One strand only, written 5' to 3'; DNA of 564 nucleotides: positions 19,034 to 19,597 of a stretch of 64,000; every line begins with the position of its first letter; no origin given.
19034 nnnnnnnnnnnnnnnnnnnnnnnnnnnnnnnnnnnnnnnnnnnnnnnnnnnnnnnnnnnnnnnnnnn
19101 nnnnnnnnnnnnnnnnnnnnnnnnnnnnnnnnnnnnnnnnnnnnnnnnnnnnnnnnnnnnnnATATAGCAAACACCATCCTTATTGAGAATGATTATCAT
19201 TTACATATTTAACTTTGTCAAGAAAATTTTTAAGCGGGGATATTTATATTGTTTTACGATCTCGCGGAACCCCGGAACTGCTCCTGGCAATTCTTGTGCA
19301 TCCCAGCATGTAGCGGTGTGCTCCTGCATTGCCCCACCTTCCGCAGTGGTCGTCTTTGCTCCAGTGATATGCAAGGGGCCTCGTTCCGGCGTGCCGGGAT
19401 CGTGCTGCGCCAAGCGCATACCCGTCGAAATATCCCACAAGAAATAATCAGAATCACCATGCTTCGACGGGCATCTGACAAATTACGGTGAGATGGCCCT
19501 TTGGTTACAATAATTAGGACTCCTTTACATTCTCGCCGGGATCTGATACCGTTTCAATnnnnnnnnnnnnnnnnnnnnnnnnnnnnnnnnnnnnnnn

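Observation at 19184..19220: Duplicated ~38-bp module carrying a consensus sigma70 promoter with an embedded Fur box (copies at 19184-19220 and 26424-26460)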

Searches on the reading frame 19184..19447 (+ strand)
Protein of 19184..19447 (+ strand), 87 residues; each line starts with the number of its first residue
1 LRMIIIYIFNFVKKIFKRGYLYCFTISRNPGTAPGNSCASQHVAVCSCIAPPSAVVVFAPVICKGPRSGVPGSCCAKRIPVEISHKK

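Call 40: search_protein_families(library=pfam, proteins=[window:19184-19447:+], max_evalue=0.1)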
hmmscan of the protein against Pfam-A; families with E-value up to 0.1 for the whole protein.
window:19184-19447:+ (87 aa): 0 families
